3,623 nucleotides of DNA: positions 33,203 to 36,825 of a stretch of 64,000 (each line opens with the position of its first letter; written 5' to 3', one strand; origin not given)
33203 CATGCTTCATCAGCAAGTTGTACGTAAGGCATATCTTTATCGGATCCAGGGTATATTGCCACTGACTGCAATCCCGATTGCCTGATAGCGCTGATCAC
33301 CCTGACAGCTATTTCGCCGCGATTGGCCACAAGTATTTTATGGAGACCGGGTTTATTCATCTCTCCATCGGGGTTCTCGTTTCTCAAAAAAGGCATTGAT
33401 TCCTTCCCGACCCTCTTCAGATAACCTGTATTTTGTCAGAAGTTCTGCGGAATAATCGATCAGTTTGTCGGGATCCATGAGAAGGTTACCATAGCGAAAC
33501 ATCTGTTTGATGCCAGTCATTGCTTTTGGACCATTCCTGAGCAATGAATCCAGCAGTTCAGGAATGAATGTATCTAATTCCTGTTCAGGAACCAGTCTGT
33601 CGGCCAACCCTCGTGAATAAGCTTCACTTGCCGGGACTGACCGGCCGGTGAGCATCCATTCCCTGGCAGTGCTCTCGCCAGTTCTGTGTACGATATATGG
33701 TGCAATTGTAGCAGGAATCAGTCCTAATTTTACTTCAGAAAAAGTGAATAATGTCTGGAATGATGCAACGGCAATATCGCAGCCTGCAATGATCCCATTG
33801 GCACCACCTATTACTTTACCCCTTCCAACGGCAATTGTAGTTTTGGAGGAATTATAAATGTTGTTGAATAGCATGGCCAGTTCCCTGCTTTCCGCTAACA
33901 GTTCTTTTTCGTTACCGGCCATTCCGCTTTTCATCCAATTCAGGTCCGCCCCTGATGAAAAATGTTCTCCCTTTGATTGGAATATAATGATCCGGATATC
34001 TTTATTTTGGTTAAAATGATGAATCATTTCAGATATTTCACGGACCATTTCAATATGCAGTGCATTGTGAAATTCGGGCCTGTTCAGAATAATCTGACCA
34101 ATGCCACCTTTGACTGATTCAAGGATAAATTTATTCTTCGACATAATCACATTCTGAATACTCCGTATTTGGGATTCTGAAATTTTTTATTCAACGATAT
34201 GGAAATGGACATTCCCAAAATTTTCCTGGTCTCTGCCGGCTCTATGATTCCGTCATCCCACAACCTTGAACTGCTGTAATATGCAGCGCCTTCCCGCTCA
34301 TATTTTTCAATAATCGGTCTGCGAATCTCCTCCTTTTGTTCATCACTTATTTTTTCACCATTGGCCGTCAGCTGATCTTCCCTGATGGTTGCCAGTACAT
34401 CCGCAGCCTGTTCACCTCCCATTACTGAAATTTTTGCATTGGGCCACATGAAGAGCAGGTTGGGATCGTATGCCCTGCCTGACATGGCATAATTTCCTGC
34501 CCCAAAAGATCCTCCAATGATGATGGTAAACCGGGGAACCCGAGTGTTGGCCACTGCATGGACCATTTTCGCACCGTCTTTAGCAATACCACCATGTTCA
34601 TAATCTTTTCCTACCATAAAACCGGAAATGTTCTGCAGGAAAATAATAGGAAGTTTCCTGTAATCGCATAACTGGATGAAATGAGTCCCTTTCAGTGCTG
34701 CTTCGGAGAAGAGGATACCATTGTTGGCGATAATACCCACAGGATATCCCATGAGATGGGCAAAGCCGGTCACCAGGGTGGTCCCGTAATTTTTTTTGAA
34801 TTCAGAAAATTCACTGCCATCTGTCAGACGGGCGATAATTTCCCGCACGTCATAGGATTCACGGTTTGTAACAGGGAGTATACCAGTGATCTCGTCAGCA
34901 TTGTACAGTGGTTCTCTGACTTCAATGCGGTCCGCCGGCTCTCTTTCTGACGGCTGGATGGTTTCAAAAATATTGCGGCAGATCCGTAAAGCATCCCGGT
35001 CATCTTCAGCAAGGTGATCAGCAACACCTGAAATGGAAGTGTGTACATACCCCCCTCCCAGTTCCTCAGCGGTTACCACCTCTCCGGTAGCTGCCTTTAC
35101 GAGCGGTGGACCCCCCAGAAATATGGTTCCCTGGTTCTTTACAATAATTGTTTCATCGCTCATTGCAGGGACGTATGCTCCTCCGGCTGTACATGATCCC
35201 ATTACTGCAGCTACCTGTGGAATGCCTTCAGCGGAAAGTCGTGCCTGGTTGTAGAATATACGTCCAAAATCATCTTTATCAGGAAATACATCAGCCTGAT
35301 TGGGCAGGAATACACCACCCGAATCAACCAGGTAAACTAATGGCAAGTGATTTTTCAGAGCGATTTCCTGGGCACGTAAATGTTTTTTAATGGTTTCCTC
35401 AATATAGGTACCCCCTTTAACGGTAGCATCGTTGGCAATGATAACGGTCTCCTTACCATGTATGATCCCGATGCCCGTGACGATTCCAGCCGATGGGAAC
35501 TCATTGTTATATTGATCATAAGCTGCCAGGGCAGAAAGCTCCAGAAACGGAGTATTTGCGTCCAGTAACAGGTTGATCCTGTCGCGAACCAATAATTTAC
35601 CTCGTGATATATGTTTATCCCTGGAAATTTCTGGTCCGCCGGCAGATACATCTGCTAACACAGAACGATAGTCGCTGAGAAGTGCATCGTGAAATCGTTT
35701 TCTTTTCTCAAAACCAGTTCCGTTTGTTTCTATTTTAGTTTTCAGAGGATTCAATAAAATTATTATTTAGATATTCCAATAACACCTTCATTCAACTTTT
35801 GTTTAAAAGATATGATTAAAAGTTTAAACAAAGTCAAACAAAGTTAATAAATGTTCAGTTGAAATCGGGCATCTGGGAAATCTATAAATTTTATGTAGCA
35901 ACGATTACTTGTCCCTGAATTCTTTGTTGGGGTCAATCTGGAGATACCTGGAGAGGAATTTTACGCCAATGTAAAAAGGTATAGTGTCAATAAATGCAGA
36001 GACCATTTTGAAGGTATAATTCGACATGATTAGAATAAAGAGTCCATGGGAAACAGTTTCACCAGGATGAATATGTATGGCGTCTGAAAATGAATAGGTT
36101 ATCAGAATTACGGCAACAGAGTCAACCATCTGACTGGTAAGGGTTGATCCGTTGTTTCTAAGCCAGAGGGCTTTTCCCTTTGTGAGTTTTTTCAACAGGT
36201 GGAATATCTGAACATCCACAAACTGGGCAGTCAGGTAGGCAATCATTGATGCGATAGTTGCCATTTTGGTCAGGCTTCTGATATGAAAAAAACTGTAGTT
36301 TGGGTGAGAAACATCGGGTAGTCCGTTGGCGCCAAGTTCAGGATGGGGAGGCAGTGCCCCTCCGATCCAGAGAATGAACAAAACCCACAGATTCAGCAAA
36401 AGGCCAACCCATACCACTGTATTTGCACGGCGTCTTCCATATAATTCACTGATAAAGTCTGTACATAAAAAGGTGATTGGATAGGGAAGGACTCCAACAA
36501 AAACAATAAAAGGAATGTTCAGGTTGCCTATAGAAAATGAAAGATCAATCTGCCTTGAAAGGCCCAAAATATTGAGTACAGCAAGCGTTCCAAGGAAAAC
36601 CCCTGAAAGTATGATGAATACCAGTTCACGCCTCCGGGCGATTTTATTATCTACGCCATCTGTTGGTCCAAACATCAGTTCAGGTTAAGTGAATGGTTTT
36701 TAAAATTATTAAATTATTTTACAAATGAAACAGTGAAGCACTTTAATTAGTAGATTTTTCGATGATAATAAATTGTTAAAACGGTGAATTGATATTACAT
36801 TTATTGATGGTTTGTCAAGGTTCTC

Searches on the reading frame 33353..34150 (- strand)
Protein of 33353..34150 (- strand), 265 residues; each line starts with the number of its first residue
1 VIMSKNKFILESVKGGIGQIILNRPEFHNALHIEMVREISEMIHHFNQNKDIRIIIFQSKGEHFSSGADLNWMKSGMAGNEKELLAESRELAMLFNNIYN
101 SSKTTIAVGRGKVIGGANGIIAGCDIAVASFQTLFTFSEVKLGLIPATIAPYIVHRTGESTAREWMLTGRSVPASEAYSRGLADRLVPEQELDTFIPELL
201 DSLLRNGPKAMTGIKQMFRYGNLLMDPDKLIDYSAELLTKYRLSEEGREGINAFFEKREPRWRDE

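Call 42: search_protein_families(library=pfam, proteins=[window:33353-34150:-], max_evalue=0.0001)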
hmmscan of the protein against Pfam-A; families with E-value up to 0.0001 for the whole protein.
window:33353-34150:- (265 aa): 2 families
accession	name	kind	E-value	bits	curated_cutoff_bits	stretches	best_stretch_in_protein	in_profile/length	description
PF00378.25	ECH_1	-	3.4e-45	154.8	27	1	14-264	3-250/251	Enoyl-CoA hydratase/isomerase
PF16113.10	ECH_2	-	6.1e-31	108.6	27.2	1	18-201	2-186/335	Enoyl-CoA hydratase/isomerase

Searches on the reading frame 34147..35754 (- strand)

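Call 42: search_protein_families(library=pfam, proteins=[window:34147-35754:-], max_evalue=0.0001)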
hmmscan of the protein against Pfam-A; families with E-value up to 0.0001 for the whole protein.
window:34147-35754:- (535 aa): 2 families
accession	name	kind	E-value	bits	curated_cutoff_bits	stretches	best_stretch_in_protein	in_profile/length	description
PF01039.27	Carboxyl_trans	-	6.5e-151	503.7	22.3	1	48-528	2-486/493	Carboxyl transferase domain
PF03255.19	ACCA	-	1.7e-10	41.1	23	0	91-207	94-215/310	Acetyl co-enzyme A carboxylase carboxyltransferase-like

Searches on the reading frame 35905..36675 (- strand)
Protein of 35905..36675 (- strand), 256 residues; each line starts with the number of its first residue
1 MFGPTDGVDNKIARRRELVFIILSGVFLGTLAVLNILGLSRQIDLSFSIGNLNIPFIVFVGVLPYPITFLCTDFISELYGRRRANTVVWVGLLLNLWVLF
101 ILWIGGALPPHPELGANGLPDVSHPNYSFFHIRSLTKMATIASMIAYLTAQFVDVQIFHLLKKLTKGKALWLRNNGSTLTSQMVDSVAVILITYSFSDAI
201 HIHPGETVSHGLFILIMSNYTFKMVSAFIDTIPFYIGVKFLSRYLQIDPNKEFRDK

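Call 3: search_protein_families(library=pfam, proteins=[window:35905-36675:-], max_evalue=0.01)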
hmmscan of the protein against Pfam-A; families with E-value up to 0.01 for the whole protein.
window:35905-36675:- (256 aa): 2 families
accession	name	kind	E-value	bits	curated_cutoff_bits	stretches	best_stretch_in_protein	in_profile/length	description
PF02592.20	Vut_1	-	4.3e-45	154.2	27.2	1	60-236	2-151/152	Putative vitamin uptake transporter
PF14102.11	Caps_synth_CapC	-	0.0025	18.7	27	0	52-102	34-83/119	Capsule biosynthesis CapC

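Call 4: search_protein_families(library=ncbifam, proteins=[window:35905-36675:-], max_evalue=0.01)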
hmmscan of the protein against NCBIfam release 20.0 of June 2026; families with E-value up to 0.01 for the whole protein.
window:35905-36675:- (256 aa): 2 families
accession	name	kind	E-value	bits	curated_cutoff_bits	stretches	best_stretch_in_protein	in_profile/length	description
TIGR00697.1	TIGR00697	equivalog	4.7e-33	114.7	50.95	1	27-243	9-200/201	queuosine precursor transporter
NF008406.0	PRK11212.1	equivalog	1.4e-09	37.9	252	1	56-242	40-206/221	7-cyano-7-deazaguanine/7-aminomethyl-7-deazaguanine transporter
